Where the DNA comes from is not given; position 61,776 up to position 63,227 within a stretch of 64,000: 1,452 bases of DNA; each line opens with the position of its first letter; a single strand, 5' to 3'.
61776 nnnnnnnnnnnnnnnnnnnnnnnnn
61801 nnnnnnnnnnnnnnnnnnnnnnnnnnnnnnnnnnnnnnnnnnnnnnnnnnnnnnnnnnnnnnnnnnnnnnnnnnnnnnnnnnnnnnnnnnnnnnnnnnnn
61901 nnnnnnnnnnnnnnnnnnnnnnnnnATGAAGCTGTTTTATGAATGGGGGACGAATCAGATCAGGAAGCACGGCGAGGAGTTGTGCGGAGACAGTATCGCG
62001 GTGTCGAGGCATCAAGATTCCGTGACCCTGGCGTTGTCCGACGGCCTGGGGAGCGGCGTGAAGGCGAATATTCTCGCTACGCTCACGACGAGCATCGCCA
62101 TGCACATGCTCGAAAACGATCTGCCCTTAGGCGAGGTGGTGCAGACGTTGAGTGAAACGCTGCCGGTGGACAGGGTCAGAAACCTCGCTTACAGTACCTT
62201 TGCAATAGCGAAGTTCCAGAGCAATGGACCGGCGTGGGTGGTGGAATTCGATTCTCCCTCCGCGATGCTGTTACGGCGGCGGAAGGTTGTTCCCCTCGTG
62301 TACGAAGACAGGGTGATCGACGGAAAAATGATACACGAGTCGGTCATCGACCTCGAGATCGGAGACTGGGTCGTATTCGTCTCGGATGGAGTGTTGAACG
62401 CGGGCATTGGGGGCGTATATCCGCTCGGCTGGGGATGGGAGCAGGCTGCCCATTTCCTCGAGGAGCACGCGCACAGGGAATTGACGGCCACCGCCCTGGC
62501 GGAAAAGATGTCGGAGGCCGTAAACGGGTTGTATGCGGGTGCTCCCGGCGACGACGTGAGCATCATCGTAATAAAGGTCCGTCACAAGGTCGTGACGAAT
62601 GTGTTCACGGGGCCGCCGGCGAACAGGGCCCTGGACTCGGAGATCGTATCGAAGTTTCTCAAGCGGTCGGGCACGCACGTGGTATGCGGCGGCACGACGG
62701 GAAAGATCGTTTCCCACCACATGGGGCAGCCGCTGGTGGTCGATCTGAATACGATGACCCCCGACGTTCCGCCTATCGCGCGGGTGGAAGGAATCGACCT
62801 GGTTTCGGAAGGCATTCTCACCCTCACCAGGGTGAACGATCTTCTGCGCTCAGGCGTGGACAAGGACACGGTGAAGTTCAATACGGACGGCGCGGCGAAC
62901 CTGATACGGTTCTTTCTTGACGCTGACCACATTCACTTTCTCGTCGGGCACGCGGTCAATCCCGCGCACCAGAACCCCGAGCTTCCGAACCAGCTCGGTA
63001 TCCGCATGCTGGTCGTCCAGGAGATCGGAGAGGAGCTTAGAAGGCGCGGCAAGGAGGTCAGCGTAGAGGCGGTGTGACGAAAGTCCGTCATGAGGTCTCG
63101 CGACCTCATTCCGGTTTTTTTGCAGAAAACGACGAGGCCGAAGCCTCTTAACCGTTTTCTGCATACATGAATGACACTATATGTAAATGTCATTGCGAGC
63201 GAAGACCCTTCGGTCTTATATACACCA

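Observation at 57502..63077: CODH operon translationally fused to a ferredoxin, PAS sensor and PP2C phosphatase regulatory module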

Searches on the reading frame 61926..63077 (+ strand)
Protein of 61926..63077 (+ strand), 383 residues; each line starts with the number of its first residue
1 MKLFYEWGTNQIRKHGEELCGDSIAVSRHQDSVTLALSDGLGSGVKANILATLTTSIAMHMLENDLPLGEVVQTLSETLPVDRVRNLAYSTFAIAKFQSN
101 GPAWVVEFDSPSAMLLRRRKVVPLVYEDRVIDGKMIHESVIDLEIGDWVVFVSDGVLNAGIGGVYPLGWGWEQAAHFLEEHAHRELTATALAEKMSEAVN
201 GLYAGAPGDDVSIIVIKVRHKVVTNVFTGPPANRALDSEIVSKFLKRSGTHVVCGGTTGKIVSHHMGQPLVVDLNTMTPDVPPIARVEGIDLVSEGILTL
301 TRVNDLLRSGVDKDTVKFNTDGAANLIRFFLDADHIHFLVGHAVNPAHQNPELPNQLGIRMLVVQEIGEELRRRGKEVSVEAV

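Call 6: search_protein_families(library=pfam, proteins=[window:61926-63077:+], max_evalue=0.01)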
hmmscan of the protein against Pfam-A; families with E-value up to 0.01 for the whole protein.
window:61926-63077:+ (383 aa): 2 families
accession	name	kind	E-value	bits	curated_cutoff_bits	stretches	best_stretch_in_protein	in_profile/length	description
PF07228.17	SpoIIE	-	8.4e-17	62.2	25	1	31-219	3-192/192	Stage II sporulation protein E (SpoIIE)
PF13672.11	PP2C_2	-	0.0025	17.9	24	1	15-90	7-79/209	Protein phosphatase 2C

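Call 7: search_protein_families(library=ncbifam, proteins=[window:61926-63077:+], max_evalue=0.01)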
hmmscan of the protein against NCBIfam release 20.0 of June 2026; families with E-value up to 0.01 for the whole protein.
window:61926-63077:+ (383 aa): 1 family
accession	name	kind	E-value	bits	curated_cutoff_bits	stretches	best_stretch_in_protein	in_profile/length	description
TIGR02865.1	spore_II_E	equivalog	7.5e-09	34.2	490.8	1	8-218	555-763/764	stage II sporulation protein E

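Call 9: find_homologous_proteins(query=window:61926-63077:+)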
Query window:61926-63077:+ (383 aa): 7390 proteins with E <= 0.001 among 8000 candidates; the best 120 are listed.
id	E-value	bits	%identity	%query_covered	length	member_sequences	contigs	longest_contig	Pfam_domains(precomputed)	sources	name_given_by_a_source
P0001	4.9e-253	857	100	100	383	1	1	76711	PF07228.18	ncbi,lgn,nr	ncbi:MAG: SpoIIE family protein phosphatase [Spirochaetes bacterium]|nr:SpoIIE family protein phosph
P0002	3.3e-244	828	96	100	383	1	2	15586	PF07228.18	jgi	jgi:hypothetical protein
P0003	7.6e-244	827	96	100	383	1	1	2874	PF07228.18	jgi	jgi:hypothetical protein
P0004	1.1e-242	823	96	100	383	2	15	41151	PF07228.18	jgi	jgi:hypothetical protein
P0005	1.8e-216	737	85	100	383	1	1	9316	PF07228.18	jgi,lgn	jgi:hypothetical protein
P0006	3.8e-214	729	85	100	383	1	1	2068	PF07228.18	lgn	-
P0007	1.7e-211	720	83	100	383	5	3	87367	PF07228.18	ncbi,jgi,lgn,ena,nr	ncbi:MAG TPA: PP2C family protein-serine/threonine phosphatase [Spirochaetota bacterium]|nr:PP2C fam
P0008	3.8e-211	719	83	100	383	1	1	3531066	PF07228.18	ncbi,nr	ncbi:MAG: SpoIIE family protein phosphatase [Spirochaetota bacterium]|nr:MAG: SpoIIE family protein 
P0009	9.3e-211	718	81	100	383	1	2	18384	PF07228.18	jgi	jgi:hypothetical protein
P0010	1.9e-194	664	76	100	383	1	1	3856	PF07228.18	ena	-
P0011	3.8e-192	657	75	100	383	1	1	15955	PF07228.18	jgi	jgi:hypothetical protein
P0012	1.6e-191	654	75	100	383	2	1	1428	PF07228.18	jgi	jgi:hypothetical protein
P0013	2.2e-191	654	74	100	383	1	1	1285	PF07228.18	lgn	-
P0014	4.0e-191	653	75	99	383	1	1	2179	PF07228.18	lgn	-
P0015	5.3e-191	653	75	100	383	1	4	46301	PF07228.18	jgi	jgi:hypothetical protein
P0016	7.4e-191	652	75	100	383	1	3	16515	PF07228.18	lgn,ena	-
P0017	6.9e-190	649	75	100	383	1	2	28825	PF07228.18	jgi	jgi:hypothetical protein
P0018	1.3e-189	648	75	100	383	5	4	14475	PF07228.18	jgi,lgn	-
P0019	1.9e-189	648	74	100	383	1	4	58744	PF07228.18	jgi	-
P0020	2.0e-189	648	75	100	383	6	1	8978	PF07228.18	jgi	jgi:hypothetical protein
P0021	8.3e-189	646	75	100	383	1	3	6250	PF07228.18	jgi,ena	-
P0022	9.3e-189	645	75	100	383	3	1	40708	PF07228.18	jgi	jgi:hypothetical protein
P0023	1.1e-188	645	73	100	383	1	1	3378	PF07228.18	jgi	jgi:hypothetical protein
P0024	5.2e-188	643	74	100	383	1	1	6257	PF07228.18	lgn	-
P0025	1.2e-187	642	74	100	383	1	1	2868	PF07228.18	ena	-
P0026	1.7e-187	641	74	100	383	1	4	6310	PF07228.18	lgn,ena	-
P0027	1.9e-187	641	74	100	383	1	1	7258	PF07228.18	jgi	jgi:hypothetical protein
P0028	1.9e-187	641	74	100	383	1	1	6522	PF07228.18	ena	-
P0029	2.3e-187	641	74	100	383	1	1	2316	PF07228.18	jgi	jgi:hypothetical protein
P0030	2.5e-187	641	73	100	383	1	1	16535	PF07228.18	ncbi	-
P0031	2.5e-187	641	74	100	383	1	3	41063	PF07228.18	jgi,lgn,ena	jgi:hypothetical protein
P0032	3.2e-187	640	73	100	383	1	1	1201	PF07228.18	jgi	jgi:hypothetical protein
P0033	3.6e-187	640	74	100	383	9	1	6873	PF07228.18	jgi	-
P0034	6.3e-187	639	74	100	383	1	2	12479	PF07228.18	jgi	jgi:hypothetical protein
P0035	1.1e-186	639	74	100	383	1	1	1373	PF07228.18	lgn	-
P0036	1.1e-186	639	75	100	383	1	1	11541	PF07228.18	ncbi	-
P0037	1.2e-186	638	73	100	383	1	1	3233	PF07228.18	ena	-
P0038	1.6e-186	638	74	100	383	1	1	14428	PF07228.18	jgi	jgi:hypothetical protein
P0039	1.7e-186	638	73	100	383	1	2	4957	PF07228.18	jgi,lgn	jgi:hypothetical protein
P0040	5.3e-186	636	74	100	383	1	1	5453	PF07228.18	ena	-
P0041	5.6e-186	636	74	100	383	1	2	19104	PF07228.18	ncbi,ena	-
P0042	6.3e-186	636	73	100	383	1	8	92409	PF07228.18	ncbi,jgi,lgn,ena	-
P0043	9.0e-186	636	73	100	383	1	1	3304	PF07228.18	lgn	-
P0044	1.1e-185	635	74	100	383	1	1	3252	PF07228.18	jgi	jgi:hypothetical protein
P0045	1.2e-185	635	73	100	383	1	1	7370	PF07228.18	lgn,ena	-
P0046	1.4e-185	635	73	100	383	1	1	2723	PF07228.18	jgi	jgi:hypothetical protein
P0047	2.5e-185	634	74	100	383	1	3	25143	PF07228.18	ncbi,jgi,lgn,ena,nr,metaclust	ncbi:MAG: hypothetical protein AMS17_04170 [Spirochaetes bacterium DG_61]|nr:MAG: hypothetical prote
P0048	3.6e-185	634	73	100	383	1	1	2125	PF07228.18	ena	-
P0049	3.7e-185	634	73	100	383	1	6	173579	PF07228.18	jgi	jgi:hypothetical protein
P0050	3.9e-185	633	74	100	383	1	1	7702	PF07228.18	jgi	jgi:hypothetical protein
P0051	1.1e-184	632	73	100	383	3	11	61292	PF07228.18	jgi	jgi:hypothetical protein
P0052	1.9e-184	631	73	100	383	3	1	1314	PF07228.18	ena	-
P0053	4.1e-184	630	72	100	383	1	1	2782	PF07228.18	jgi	jgi:hypothetical protein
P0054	1.5e-183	628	72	100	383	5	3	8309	PF07228.18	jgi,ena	-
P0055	1.7e-183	628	72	100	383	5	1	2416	PF07228.18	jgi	jgi:hypothetical protein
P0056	1.7e-183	628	73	100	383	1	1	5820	PF07228.18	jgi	-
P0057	3.7e-183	627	72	100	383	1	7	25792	PF07228.18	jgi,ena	jgi:hypothetical protein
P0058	4.1e-183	627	72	100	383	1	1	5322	PF07228.18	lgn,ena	-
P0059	8.6e-183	626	73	100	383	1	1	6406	PF07228.18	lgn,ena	-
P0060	8.7e-183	626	72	100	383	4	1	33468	PF07228.18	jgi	-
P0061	9.3e-183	626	72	100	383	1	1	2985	PF07228.18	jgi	jgi:hypothetical protein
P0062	1.4e-182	625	72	100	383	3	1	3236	PF07228.18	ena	-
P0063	2.9e-182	624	71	100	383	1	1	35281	PF07228.18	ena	-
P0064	3.4e-182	624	72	100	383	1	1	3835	PF07228.18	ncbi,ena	-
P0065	3.7e-182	624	71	100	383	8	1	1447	PF07228.18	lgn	-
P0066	5.0e-182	623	72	100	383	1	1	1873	PF07228.18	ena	-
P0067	6.9e-182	623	72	100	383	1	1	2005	PF07228.18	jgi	jgi:hypothetical protein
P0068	1.1e-181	622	72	100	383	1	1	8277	PF07228.18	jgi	-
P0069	1.4e-181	622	72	100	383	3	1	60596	PF07228.18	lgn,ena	-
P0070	1.6e-181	622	72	100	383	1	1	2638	PF07228.18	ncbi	-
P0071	2.4e-181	621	70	100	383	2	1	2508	PF07228.18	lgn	-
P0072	3.0e-181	621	71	100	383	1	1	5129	PF07228.18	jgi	jgi:hypothetical protein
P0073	4.0e-181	620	71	100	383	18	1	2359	PF07228.18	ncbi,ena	-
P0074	4.5e-181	620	71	100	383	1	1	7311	PF07228.18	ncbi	-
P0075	4.9e-181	620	71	100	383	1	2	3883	PF07228.18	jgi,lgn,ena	-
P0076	8.1e-181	619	70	100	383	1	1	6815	PF07228.18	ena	-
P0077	9.4e-181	619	71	100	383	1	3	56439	PF07228.18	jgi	jgi:hypothetical protein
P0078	1.0e-180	619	71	100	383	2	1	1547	PF07228.18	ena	-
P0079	1.0e-180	619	71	100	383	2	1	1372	PF07228.18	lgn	-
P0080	2.7e-180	618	71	100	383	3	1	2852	PF07228.18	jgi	jgi:hypothetical protein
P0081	3.9e-180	617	71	100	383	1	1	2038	PF07228.18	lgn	-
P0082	5.2e-180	617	71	100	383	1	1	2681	PF07228.18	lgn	-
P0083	5.3e-180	617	72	100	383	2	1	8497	PF07228.18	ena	-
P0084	5.7e-180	616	71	100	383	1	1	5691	PF07228.18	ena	-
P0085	7.2e-180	616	71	100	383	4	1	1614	PF07228.18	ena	-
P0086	9.5e-180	616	71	100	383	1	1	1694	PF07228.18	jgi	jgi:hypothetical protein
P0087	1.2e-179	615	70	100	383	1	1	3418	PF07228.18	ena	-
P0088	1.5e-179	615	70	100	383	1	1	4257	PF07228.18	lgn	-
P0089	1.7e-179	615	71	99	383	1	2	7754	PF07228.18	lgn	-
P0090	1.7e-179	615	71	100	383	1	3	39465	PF07228.18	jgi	jgi:hypothetical protein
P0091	2.4e-179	614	72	100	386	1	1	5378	PF07228.18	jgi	-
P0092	2.5e-179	614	72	100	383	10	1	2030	PF07228.18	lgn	-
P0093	3.2e-179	614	70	100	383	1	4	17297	PF07228.18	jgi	jgi:hypothetical protein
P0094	3.3e-179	614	70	100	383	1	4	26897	PF07228.18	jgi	jgi:hypothetical protein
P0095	3.6e-179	614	70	100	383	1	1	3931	PF07228.18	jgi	-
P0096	4.0e-179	614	72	100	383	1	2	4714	PF07228.18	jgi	jgi:hypothetical protein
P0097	5.9e-179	613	70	100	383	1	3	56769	PF07228.18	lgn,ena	-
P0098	3.0e-178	611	69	100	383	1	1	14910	PF07228.18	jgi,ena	-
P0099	3.3e-178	611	70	100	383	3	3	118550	PF07228.18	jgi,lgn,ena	-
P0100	3.7e-178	611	69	100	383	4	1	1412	PF07228.18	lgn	-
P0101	4.7e-178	610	71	100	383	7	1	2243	PF07228.18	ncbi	-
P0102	5.3e-178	610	70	100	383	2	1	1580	PF07228.18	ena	-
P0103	5.7e-178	610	70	100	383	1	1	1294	PF07228.18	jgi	jgi:hypothetical protein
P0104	6.6e-178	610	71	99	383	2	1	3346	PF07228.18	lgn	-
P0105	7.7e-178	609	72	100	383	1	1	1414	PF07228.18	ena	-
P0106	9.7e-178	609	71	100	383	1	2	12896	PF07228.18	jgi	jgi:hypothetical protein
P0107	1.1e-177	609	72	100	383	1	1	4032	PF07228.18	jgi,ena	-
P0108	1.2e-177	609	69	100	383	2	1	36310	PF07228.18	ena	-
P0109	1.5e-177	608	69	100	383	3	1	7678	PF07228.18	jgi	jgi:hypothetical protein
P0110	1.8e-177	608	70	100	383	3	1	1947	PF07228.18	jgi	jgi:hypothetical protein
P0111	2.0e-177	608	69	100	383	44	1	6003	PF07228.18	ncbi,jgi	jgi:hypothetical protein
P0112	2.6e-177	608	69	100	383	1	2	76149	PF07228.18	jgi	jgi:hypothetical protein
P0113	2.7e-177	608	70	100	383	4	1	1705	PF07228.18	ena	-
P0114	3.0e-177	608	70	100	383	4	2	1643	PF07228.18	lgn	-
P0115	3.3e-177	607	68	100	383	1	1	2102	PF07228.18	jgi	jgi:hypothetical protein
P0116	3.6e-177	607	70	100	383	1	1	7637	PF07228.18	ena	-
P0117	3.7e-177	607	70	99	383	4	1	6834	PF07228.18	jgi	-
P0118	9.4e-177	606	70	100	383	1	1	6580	PF07228.18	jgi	jgi:hypothetical protein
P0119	9.6e-177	606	71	100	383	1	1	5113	PF07228.18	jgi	-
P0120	1.0e-176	606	70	100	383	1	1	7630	PF07228.18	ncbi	-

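Call 11: find_encoding_contigs(protein=P0001, flank=10000, max_places=4)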
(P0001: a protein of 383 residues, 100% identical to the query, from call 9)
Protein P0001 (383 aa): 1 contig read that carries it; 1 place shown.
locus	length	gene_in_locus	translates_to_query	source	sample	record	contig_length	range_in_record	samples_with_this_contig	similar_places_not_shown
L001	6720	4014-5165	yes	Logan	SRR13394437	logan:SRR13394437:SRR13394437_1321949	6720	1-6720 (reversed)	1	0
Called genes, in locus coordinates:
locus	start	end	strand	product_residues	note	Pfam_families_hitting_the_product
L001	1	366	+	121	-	?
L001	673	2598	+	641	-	PF03063:Prismane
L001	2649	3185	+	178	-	PF13187:Fer4_9 (weak), PF13237:Fer4_10, PF13247:Fer4_11, PF12838:Fer4_7, PF12797:Fer4_2 (weak), PF00037:Fer4, PF12837:Fer4_6 (weak), PF13187:Fer4_9 (weak), +3 more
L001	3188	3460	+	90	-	-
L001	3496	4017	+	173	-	PF00989:PAS, PF13188:PAS_8, PF08448:PAS_4 (weak), PF13426:PAS_9 (weak)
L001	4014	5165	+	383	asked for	PF07228:SpoIIE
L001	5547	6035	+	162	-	PF01257:2Fe-2S_thioredx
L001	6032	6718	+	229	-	?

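Call 13: find_encoding_contigs(protein=P0008, flank=10000, max_places=3)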
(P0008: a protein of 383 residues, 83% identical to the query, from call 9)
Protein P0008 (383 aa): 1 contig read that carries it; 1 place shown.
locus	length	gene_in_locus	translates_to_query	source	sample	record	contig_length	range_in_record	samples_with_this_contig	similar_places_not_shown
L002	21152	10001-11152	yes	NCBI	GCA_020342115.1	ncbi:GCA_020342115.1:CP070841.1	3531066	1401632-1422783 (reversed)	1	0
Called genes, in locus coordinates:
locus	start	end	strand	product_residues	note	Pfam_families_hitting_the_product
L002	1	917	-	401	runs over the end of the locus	PF00764:Arginosuc_synth, PF06508:QueC (weak), PF20979:Arginosuc_syn_C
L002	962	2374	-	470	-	PF05833:NFACT_N, PF05670:NFACT-R_1, PF18297:NFACT-R_2 (weak)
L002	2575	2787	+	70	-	-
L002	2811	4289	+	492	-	PF00474:SSF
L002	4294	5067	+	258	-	PF00501:AMP-binding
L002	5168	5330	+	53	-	PF01894:YjbQ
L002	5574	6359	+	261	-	PF00142:Fer4_NifH (weak), PF01656:CbiA, PF02374:ArsA_ATPase, PF06564:CBP_BcsQ (faint), PF10609:ParA (weak), PF13614:AAA_31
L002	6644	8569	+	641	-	PF03063:Prismane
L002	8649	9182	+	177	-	PF12797:Fer4_2 (faint), PF13187:Fer4_9 (weak), PF13237:Fer4_10, PF13247:Fer4_11, PF12838:Fer4_7, PF00037:Fer4 (weak), PF12837:Fer4_6 (weak), PF13187:Fer4_9 (weak), +4 more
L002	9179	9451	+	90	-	PF01257:2Fe-2S_thioredx (weak)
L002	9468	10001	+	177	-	PF00989:PAS, PF13188:PAS_8, PF08448:PAS_4 (faint), PF13426:PAS_9 (weak)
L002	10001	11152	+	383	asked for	PF07228:SpoIIE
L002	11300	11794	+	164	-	PF01257:2Fe-2S_thioredx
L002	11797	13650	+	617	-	PF01257:2Fe-2S_thioredx (weak), PF01512:Complex1_51K, PF10531:SLBB (weak), PF22461:SLBB_2 (weak), PF10589:NADH_4Fe-4S, PF12838:Fer4_7 (weak), PF13187:Fer4_9 (weak), PF13237:Fer4_10, +4 more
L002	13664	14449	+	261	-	PF00111:Fer2, PF13510:Fer2_4, PF13237:Fer4_10 (faint), PF14697:Fer4_21, PF12838:Fer4_7 (weak), PF00037:Fer4 (weak)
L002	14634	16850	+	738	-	PF18537:CODH_A_N, PF03598:CdhC, PF19436:ACS_CODH_B_C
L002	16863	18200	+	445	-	PF04060:FeS, PF03599:CdhD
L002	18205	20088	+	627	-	PF00111:Fer2, PF17650:RACo_linker, PF17651:Raco_middle, PF14574:RACo_C_ter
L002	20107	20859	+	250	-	PF01656:CbiA, PF02374:ArsA_ATPase (weak), PF13614:AAA_31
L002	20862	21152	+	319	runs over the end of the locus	PF03599:CdhD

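Call 14: find_encoding_contigs(protein=P0049, flank=10000, max_places=3)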
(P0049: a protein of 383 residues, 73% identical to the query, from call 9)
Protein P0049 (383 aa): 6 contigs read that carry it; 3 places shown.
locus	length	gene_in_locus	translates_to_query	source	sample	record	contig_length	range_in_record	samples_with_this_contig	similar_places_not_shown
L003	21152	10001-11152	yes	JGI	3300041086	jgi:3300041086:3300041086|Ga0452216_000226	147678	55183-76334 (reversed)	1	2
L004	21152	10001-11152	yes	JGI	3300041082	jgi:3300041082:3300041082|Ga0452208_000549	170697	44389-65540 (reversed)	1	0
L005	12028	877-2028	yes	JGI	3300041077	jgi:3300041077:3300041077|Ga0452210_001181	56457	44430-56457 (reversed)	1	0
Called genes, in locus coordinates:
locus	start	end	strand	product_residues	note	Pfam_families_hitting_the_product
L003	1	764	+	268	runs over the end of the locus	PF02618:YceG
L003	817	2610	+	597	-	PF01807:Zn_ribbon_DnaG, PF08275:DNAG_N, PF01751:Toprim, PF13155:Toprim_2, PF13662:Toprim_4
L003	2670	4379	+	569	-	PF03979:Sigma70_r1_1, PF00140:Sigma70_r1_2, PF04542:Sigma70_r2, PF04539:Sigma70_r3, PF04545:Sigma70_r4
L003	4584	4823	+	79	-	-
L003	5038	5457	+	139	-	PF01894:YjbQ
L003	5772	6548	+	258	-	PF00142:Fer4_NifH (faint), PF01656:CbiA, PF02374:ArsA_ATPase (weak), PF06564:CBP_BcsQ (faint), PF10609:ParA (faint), PF13614:AAA_31 (weak)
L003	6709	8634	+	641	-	PF03063:Prismane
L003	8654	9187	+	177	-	PF13187:Fer4_9 (weak), PF13237:Fer4_10 (weak), PF13247:Fer4_11, PF12838:Fer4_7, PF13187:Fer4_9 (weak), PF00037:Fer4, PF12797:Fer4_2 (weak), PF12837:Fer4_6 (weak), +4 more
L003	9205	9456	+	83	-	PF01257:2Fe-2S_thioredx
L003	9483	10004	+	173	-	PF00989:PAS, PF13188:PAS_8, PF08448:PAS_4 (weak), PF13426:PAS_9 (faint)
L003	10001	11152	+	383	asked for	PF07228:SpoIIE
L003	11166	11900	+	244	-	PF01257:2Fe-2S_thioredx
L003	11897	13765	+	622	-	PF01257:2Fe-2S_thioredx (weak), PF01512:Complex1_51K, PF10531:SLBB (weak), PF10589:NADH_4Fe-4S, PF00037:Fer4 (weak), PF12838:Fer4_7, PF13187:Fer4_9, PF14697:Fer4_21, +3 more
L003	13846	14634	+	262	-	PF00111:Fer2, PF13510:Fer2_4, PF13237:Fer4_10 (faint), PF14697:Fer4_21, PF00037:Fer4 (weak), PF12838:Fer4_7 (weak)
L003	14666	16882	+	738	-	PF18537:CODH_A_N, PF03598:CdhC, PF19436:ACS_CODH_B_C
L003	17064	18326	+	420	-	PF03599:CdhD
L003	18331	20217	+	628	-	PF00111:Fer2, PF17650:RACo_linker, PF17651:Raco_middle, PF14574:RACo_C_ter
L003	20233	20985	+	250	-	PF01656:CbiA, PF06564:CBP_BcsQ (weak), PF09140:MipZ (faint), PF13614:AAA_31 (weak)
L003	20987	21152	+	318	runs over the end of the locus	PF03599:CdhD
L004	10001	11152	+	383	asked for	PF07228:SpoIIE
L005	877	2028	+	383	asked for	PF07228:SpoIIE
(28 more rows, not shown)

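Call 20: find_related_loci(query=A1, collection=genome_contigs, flank=10000)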
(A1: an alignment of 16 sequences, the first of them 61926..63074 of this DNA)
Query A1 (383 aa) in genome_contigs; peptide patterns used: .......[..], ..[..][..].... (x = any residue, [..] = any of these).
144 stretches matched a pattern; 111 encode a relative of the query (tblastn E <= 1e-3); the best 80 are kept; 80 distinct loci.
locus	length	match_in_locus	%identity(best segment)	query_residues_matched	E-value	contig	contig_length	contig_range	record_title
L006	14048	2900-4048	83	1-383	0e+0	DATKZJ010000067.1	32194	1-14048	MAG TPA_asm: Spirochaetota bacterium isolate SMAG_U14242 k141_2390259, whole genome shotgun sequence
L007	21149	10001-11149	83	1-383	0e+0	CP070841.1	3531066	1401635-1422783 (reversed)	MAG: Spirochaetota bacterium isolate bin100 chromosome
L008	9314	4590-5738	74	1-383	0e+0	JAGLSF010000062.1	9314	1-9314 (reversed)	MAG: Spirochaetes bacterium isolate RS_9_44 ROV157_9.bin.44.fa_62, whole genome shotgun sequence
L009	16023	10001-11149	73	1-383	0e+0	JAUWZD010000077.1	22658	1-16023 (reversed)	MAG: Spirochaetales bacterium isolate CSMAG_2727 CSMAG_2727_k141_935493_length_22658_cov_13.9873, whole genome shotgun s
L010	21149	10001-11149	72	1-383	0e+0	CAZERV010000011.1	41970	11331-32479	MAG TPA_asm: uncultured Spirochaetaceae bacterium isolate binchicken_co136_132 genome assembly, contig: NODE_424_length_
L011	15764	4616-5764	71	1-383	0e+0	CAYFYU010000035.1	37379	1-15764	MAG TPA_asm: uncultured Spirochaetota bacterium isolate ERP108616_co2_14 genome assembly, contig: NODE_1296_length_37379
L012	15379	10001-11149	70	1-383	0e+0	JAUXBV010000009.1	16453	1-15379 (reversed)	MAG: Fibrobacterota bacterium isolate CSMAG_2808 CSMAG_2808_k117_4302952_length_16453_cov_9.0000, whole genome shotgun s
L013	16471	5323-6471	70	1-383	0e+0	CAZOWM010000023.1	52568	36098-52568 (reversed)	MAG TPA_asm: uncultured Spirochaetota bacterium isolate binchicken_co89_665 genome assembly, contig: NODE_753_length_525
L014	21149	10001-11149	70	1-383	0e+0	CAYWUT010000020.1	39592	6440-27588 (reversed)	MAG TPA_asm: uncultured Spirochaetota bacterium isolate binchicken_co334_240 genome assembly, contig: NODE_1580_length_3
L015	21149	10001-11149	70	1-383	0e+0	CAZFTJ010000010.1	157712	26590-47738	MAG TPA_asm: uncultured Spirochaetota bacterium isolate binchicken_co178_263 genome assembly, contig: NODE_188_length_15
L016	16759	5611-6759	69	1-383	0e+0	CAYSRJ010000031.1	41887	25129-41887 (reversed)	MAG TPA_asm: uncultured Spirochaetota bacterium isolate binchicken_co94_333 genome assembly, contig: NODE_1151_length_41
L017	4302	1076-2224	70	1-383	0e+0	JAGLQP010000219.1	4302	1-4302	MAG: Spirochaetales bacterium isolate RS_8_6 ROV157_8.bin.6.fa_219, whole genome shotgun sequence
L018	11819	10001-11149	69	1-383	0e+0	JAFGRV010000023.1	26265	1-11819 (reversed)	MAG: Spirochaetales bacterium isolate Zod_Metabat.855 k87_430929, whole genome shotgun sequence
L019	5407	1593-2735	71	1-381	0e+0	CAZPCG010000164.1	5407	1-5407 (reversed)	MAG TPA_asm: uncultured Spirochaetota bacterium isolate binchicken_co395_73 genome assembly, contig: NODE_8575_length_54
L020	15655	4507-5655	69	1-383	0e+0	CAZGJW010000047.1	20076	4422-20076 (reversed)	MAG TPA_asm: uncultured Spirochaetota bacterium isolate binchicken_co89_639 genome assembly, contig: NODE_4723_length_20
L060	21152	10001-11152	64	1-383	2e-170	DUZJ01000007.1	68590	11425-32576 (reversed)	MAG TPA_asm: Planctomycetota bacterium isolate MAG_11118_pl_115 Ga0114922_10000131, whole genome shotgun sequence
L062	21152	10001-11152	64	1-383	2e-170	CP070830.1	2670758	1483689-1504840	MAG: Planctomycetota bacterium isolate bin1080 chromosome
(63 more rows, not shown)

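Call 27: predict_structure(alignment_id=A1)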
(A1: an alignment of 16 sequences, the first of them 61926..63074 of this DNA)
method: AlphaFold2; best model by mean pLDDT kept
length: 383 residues; sequences in the alignment: 16
mean_pLDDT: 65.7   pTM: 0.49
mean pLDDT of the five models: 65.7, 63.5, 50.8, 50.1, 45.4
residues with pLDDT >= 90: 32; 70-90: 175; 50-70: 62; < 50: 114
segments of 3 or more residues with pLDDT < 50: 2-21, 41-44, 80-90, 154-220, 345-356
pLDDT, mean of each block of 10 residues (from residue 1): 40 34 70 73 54 75 81 68 42 77 77 61 72 75 69 40 24 35 37 41 36 32 82 86 85 87 90 77 79 79 87 71 85 86 54 54 91 86 87
secondary structure, 60 per line:
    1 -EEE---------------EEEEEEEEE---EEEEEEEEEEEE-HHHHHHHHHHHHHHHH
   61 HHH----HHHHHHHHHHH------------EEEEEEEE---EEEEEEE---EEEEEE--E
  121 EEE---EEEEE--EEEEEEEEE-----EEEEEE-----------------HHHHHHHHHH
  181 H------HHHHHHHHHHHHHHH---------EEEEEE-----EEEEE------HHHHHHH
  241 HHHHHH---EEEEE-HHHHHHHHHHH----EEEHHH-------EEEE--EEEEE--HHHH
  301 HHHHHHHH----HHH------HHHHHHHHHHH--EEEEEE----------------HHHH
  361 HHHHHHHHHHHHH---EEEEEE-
elements in order: E2-4 E20-28 E32-43 H45-63 H68-78 E91-98 E102-108 E112-117 E120-123 E127-131 E134-142 E148-153 H171-181 H188-202 E212-217 E223-227 H234-246 E250-254 H256-266 E271-273 E284-287 E290-294 H297-308 H322-332 E335-340 H357-373 E377-382
